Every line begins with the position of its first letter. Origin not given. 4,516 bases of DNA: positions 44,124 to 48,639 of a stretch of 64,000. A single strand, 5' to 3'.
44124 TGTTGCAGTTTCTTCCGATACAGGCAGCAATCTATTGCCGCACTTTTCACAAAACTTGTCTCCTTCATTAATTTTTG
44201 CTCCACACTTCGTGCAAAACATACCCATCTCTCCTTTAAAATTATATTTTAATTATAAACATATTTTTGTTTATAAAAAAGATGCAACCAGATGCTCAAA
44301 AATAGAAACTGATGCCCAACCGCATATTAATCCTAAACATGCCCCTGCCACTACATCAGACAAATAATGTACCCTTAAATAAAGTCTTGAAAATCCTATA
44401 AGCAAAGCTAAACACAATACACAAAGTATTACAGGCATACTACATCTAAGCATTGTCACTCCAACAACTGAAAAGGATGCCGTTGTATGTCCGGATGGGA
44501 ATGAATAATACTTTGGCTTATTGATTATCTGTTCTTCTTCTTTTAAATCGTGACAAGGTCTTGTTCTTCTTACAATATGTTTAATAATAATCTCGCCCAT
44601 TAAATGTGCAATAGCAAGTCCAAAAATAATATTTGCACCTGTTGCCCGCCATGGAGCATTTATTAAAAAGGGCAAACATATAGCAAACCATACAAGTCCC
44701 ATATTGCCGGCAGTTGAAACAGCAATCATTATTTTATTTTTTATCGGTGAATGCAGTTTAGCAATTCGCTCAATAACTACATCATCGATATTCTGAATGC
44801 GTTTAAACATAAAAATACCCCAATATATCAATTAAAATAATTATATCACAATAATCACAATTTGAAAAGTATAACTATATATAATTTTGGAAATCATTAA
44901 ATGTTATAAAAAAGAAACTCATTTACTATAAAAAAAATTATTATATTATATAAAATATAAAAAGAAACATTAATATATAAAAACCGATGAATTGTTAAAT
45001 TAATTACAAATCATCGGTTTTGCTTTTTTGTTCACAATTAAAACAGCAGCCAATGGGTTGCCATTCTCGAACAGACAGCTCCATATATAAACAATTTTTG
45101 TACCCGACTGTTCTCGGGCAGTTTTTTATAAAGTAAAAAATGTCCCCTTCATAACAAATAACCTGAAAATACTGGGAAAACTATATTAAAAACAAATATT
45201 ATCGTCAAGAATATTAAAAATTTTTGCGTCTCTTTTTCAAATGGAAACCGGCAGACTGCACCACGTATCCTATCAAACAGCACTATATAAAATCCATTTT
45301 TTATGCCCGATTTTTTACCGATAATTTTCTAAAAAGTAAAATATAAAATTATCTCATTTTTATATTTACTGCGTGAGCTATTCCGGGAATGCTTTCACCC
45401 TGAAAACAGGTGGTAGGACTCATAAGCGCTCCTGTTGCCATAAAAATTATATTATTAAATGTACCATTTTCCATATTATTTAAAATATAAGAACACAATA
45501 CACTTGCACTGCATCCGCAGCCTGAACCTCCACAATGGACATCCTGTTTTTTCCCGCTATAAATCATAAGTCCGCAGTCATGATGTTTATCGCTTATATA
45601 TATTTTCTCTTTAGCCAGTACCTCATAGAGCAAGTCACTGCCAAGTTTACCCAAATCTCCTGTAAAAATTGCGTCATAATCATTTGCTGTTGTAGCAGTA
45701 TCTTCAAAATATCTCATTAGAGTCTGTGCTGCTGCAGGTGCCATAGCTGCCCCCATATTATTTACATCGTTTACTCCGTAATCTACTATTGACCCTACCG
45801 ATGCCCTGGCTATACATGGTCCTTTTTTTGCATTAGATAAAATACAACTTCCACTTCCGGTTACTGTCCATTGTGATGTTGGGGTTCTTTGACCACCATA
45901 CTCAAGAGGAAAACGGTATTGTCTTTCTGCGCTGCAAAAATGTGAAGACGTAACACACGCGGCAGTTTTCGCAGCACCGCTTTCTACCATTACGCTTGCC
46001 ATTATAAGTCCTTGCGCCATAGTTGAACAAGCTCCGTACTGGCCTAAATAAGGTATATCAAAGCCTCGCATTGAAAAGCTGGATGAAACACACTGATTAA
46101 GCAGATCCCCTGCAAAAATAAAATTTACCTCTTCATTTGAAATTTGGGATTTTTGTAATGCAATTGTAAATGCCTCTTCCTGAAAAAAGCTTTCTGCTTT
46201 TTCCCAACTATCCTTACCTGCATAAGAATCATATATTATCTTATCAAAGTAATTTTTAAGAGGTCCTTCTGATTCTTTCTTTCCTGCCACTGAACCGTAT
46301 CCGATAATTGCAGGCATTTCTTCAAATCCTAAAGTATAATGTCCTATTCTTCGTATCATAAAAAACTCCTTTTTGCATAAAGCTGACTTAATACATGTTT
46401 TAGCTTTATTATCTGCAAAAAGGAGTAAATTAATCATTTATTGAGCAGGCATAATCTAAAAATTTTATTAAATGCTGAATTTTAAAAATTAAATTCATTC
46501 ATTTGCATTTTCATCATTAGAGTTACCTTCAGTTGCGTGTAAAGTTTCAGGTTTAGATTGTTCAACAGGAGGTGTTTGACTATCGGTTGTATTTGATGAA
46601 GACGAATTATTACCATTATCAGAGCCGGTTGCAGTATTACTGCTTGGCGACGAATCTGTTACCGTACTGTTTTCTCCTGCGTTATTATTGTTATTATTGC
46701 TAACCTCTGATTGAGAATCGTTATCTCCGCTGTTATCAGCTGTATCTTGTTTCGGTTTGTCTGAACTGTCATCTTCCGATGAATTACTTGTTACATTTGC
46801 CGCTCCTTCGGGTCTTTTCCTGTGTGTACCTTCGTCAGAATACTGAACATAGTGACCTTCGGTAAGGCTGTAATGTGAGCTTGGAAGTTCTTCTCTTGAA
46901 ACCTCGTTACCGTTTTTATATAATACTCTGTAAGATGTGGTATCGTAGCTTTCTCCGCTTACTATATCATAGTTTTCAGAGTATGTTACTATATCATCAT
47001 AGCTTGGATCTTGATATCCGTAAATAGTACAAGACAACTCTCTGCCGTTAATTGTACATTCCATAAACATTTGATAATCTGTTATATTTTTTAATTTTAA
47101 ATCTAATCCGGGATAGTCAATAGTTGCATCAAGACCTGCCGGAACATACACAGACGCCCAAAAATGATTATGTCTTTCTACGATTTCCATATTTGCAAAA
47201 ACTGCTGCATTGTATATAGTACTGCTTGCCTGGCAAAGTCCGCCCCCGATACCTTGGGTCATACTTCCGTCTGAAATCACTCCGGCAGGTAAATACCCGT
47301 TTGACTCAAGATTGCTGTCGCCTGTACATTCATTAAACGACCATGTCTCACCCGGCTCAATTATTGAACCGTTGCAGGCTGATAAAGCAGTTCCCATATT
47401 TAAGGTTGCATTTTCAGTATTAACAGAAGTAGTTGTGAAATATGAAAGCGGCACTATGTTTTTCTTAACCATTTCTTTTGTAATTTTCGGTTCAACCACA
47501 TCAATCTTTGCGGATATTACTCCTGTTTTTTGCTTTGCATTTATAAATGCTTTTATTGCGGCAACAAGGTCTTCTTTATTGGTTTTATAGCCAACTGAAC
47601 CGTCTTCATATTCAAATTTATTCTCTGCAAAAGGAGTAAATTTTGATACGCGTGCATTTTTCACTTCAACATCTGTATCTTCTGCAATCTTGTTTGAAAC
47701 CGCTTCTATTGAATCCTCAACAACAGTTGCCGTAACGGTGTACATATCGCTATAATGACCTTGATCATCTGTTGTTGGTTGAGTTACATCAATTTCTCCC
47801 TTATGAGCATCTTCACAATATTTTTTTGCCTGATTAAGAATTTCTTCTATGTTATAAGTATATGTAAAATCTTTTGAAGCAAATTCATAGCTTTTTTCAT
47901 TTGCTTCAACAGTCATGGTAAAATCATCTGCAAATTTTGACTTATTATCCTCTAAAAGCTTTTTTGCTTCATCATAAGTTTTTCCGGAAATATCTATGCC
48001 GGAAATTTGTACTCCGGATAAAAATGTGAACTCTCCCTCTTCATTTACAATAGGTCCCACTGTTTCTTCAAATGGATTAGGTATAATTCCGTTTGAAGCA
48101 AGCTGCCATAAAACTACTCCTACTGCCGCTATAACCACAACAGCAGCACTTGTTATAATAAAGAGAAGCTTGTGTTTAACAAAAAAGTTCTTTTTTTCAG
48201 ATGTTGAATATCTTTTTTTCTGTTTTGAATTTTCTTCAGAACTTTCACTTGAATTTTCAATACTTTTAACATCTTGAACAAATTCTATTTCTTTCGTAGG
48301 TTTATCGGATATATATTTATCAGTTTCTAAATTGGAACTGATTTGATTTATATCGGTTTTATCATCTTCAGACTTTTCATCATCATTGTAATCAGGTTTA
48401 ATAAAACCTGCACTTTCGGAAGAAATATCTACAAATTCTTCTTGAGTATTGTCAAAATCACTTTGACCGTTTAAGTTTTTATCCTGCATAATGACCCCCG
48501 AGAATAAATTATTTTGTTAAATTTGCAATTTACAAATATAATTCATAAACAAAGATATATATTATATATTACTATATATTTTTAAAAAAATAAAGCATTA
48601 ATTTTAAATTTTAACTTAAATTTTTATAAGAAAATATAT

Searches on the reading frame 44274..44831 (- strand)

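Call 60: search_protein_families(library=pfam, proteins=[window:44274-44831:-], max_evalue=0.001)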
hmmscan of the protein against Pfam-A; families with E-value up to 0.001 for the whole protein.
window:44274-44831:- (186 aa): 2 families
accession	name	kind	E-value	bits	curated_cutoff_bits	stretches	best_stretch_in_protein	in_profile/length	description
PF01569.27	PAP2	-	7.1e-25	87.7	27.2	1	67-178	4-125/130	PAP2 superfamily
PF14378.12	PAP2_3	-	3.5e-08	33.9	27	1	44-171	69-188/190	PAP2 superfamily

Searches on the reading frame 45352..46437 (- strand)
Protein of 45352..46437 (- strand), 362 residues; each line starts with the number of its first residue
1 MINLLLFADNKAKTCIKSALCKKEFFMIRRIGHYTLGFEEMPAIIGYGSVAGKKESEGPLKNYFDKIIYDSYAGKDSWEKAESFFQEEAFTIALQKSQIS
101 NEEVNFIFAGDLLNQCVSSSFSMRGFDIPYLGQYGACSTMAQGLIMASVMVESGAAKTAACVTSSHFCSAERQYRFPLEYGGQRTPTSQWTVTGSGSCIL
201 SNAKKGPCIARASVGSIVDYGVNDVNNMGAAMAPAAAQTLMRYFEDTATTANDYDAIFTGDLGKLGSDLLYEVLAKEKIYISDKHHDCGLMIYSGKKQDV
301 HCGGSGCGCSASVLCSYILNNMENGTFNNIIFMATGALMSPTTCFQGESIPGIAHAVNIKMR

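Call 60: search_protein_families(library=pfam, proteins=[window:45352-46437:-], max_evalue=0.001)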
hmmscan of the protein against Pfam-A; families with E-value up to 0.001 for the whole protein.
window:45352-46437:- (362 aa): 1 family
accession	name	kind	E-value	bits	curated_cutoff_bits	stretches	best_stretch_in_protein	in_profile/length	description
PF07451.17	SpoVAD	-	8.5e-145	482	22.1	1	32-359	1-328/329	Stage V sporulation protein AD (SpoVAD)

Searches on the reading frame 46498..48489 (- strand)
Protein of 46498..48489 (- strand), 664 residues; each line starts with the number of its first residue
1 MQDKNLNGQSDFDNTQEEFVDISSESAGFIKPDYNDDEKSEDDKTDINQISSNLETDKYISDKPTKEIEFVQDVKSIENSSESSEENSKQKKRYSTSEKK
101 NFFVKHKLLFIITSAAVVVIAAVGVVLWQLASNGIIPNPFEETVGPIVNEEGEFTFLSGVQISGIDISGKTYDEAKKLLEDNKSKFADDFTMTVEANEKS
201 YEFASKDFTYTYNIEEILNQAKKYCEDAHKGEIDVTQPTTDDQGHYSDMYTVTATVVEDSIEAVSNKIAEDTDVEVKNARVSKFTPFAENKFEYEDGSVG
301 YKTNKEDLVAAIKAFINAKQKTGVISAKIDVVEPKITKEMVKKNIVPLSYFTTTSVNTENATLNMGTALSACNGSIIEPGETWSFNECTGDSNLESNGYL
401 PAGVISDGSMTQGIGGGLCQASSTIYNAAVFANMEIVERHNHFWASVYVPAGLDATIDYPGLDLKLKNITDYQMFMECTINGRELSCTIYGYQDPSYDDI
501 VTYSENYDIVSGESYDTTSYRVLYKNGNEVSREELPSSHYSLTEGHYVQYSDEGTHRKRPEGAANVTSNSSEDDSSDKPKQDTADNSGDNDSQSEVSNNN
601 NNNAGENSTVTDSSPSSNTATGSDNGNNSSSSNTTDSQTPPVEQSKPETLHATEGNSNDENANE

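Call 60: search_protein_families(library=pfam, proteins=[window:46498-48489:-], max_evalue=0.001)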
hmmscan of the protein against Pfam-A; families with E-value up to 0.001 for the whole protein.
window:46498-48489:- (664 aa): 2 families
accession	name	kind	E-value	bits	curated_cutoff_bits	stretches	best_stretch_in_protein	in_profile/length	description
PF04294.18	VanW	-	3.5e-42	143.4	27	1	362-490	3-130/130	VanW like protein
PF12229.13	PG_binding_4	-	1.7e-05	25.4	22.1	1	202-321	2-113/117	Putative peptidoglycan binding domain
